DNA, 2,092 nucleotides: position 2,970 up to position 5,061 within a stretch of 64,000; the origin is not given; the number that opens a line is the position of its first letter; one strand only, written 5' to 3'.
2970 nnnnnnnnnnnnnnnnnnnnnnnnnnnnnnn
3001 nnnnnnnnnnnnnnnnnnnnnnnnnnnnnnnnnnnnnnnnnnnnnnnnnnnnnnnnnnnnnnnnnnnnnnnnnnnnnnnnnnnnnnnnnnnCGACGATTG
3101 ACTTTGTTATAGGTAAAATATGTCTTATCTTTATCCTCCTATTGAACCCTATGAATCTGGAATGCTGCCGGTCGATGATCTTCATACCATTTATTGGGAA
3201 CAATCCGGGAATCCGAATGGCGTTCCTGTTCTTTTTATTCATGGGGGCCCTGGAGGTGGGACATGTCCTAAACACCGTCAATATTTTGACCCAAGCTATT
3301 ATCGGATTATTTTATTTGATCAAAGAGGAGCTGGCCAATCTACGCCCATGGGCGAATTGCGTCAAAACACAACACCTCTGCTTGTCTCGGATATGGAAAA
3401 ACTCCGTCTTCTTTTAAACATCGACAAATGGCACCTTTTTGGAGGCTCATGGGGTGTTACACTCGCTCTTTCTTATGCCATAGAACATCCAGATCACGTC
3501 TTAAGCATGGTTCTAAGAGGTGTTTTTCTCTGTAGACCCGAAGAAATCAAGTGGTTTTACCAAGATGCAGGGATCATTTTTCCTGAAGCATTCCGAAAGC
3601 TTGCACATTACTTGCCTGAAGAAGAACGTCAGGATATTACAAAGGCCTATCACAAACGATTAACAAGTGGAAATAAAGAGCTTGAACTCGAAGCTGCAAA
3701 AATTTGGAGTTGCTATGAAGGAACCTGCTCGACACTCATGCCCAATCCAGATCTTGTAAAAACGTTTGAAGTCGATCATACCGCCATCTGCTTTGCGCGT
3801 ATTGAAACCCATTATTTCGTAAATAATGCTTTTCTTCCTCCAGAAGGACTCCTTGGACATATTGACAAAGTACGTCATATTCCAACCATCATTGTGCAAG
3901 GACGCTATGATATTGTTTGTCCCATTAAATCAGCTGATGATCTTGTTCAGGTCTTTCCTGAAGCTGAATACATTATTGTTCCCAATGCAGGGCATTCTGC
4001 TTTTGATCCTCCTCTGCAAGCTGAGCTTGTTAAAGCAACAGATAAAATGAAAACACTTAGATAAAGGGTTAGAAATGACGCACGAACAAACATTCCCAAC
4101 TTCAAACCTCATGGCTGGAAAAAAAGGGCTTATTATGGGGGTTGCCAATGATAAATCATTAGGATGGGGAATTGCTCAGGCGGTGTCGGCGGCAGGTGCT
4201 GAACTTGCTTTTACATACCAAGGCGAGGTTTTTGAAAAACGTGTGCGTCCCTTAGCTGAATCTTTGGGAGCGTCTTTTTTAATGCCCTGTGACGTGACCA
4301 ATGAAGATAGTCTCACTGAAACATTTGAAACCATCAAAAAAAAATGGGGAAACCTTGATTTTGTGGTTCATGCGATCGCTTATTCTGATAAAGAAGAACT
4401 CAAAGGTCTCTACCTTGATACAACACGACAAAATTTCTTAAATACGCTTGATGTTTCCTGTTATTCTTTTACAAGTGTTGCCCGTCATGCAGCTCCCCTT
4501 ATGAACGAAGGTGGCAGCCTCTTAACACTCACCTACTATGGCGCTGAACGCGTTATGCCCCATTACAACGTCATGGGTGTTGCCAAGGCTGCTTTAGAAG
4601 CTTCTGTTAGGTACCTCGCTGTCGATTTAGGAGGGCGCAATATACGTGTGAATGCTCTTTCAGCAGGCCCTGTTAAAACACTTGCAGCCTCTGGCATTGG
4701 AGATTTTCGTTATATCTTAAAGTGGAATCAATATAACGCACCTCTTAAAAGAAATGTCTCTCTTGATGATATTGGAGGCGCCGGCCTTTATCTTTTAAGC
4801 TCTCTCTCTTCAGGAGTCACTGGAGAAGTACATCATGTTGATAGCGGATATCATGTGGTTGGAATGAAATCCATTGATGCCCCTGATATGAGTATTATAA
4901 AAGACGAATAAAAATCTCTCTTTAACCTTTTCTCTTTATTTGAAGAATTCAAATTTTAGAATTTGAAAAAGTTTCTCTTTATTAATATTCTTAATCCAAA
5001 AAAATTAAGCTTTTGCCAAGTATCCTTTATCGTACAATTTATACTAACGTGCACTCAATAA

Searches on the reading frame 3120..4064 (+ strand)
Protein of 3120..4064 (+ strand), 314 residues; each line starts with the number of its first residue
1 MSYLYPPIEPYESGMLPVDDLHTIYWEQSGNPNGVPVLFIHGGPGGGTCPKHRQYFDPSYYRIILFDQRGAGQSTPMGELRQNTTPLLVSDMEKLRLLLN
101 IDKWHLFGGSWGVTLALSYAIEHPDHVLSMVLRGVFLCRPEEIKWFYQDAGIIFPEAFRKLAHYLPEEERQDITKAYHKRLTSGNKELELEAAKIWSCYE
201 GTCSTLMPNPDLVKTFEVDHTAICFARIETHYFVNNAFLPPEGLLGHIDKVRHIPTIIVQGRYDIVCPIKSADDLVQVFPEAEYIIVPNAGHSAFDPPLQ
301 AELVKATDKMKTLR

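Call 64: search_protein_families(library=ncbifam, proteins=[window:3120-4064:+], max_evalue=0.001)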
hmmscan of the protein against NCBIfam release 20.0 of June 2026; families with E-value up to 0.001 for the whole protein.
window:3120-4064:+ (314 aa): 22 families
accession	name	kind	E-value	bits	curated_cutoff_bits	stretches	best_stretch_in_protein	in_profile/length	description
TIGR01249.1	pro_imino_pep_1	equivalog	3.7e-120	400.7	259.75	1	9-310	2-306/307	prolyl aminopeptidase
TIGR01250.1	pro_imino_pep_2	subfamily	1.2e-21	77.5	167.65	1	16-295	7-272/288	proline iminopeptidase-family hydrolase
NF045945.1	ProImpepLactob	equivalog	6.7e-17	61.9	400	1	13-295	5-275/293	proline iminopeptidase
NF045948.1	ProImpepThrmp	equivalog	1.8e-12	47.3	500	1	24-293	14-270/291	proline iminopeptidase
TIGR02427.1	protocat_pcaD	equivalog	9.1e-12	44.9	255.85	2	60-132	39-109/251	3-oxoadipate enol-lactonase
NF045632.1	hydroxlase_HsaD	equivalog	5.3e-11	42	400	1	19-134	20-136/290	4,5:9,10-diseco-3-hydroxy-5,9,17-trioxoandrosta-1(10),2-diene-4-oate hydrolase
TIGR03611.1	RutD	equivalog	6.6e-11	42.1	238.5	1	59-132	38-110/258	pyrimidine utilization protein D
NF050089.1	i_nPHAscl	equivalog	1.7e-10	40.4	300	2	59-132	43-114/288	intracellular short-chain-length polyhydroxyalkanoate depolymerase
NF051488.1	bifunc_PcaDC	exception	1.9e-10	40.5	390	1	61-140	39-116/375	bifunctional 3-oxoadipate enol-lactonase/4-carboxymuconolactone decarboxylase PcaDC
TIGR03343.1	biphenyl_bphD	equivalog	3.8e-09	36.1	462.15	1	24-134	22-133/282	2-hydroxy-6-oxo-6-phenylhexa-2,4-dienoate hydrolase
NF053684.1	esterase_mleBCA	exception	3.9e-07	29.5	570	0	63-133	54-125/281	BCA family alpha/beta fold macrolide esterase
NF052610.1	macro_16_ester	equivalog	4.6e-07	29.5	420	0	63-132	54-124/281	alpha/beta fold macrolide esterase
TIGR03695.1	menH_SHCHC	equivalog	4.7e-07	29.5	208.55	1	37-134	5-103/252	2-succinyl-6-hydroxy-2,4-cyclohexadiene-1-carboxylate synthase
NF011457.0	PRK14875.1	equivalog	7e-07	28.5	307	1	22-132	120-228/372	acetoin dehydrogenase dihydrolipoyllysine-residue acetyltransferase subunit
NF041759.1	mac_hydro_EstT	equivalog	6.4e-05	22.3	450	0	61-132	51-123/278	macrolide hydrolase EstT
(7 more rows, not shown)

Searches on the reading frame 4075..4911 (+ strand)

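Call 64: search_protein_families(library=ncbifam, proteins=[window:4075-4911:+], max_evalue=0.001)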
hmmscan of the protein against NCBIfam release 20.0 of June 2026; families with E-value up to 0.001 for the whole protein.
window:4075-4911:+ (278 aa): 180 families (the best 25 are shown)
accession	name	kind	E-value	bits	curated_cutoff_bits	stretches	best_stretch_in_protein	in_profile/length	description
NF006019.0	PRK08159.1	equivalog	5.9e-145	481.4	452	1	9-277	4-272/272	enoyl-ACP reductase FabI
NF005078.0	PRK06505.1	equivalog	5e-127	422.6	446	1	11-269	3-261/271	enoyl-ACP reductase FabI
NF006266.0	PRK08415.1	equivalog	1.1e-113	379.2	441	1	12-268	2-258/274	enoyl-ACP reductase FabI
NF005145.0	PRK06603.1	equivalog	9.8e-109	362.8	456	1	9-265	2-258/260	enoyl-ACP reductase FabI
NF006369.1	PRK08594.1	equivalog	3.8e-100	334.5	370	1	13-262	4-255/256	enoyl-ACP reductase FabI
NF005717.0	PRK07533.1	equivalog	2.2e-98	329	337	1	11-262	7-258/259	enoyl-ACP reductase FabI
NF005615.0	PRK07370.1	equivalog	4.4e-93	311.3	391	1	13-264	5-259/259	enoyl-ACP reductase FabI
NF005422.0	PRK06997.1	equivalog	8.2e-91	304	440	1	12-264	3-256/262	enoyl-ACP reductase FabI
NF004748.0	PRK06079.1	equivalog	7.4e-84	280.9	362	1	11-261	3-251/252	enoyl-ACP reductase FabI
NF005938.0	PRK07984.1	equivalog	9.7e-80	267.6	477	1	12-267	3-259/262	enoyl-ACP reductase FabI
NF006428.0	PRK08690.1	equivalog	1.1e-77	260.8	462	1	12-264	3-257/261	enoyl-ACP reductase FabI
NF005908.0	PRK07889.1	equivalog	3.6e-57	194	299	1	11-263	3-255/256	enoyl-ACP reductase FabI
NF004957.0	PRK06300.1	equivalog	3.3e-48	164.4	356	2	79-266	105-292/299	enoyl-[acyl-carrier-protein] reductase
NF040631.2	InhA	exception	1.7e-38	132.7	430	1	12-257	2-256/257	NADH-dependent enoyl-ACP reductase InhA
NF005975.0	PRK08063.1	equivalog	3.5e-35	121.5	328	1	14-262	3-249/250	enoyl-[acyl-carrier-protein] reductase FabL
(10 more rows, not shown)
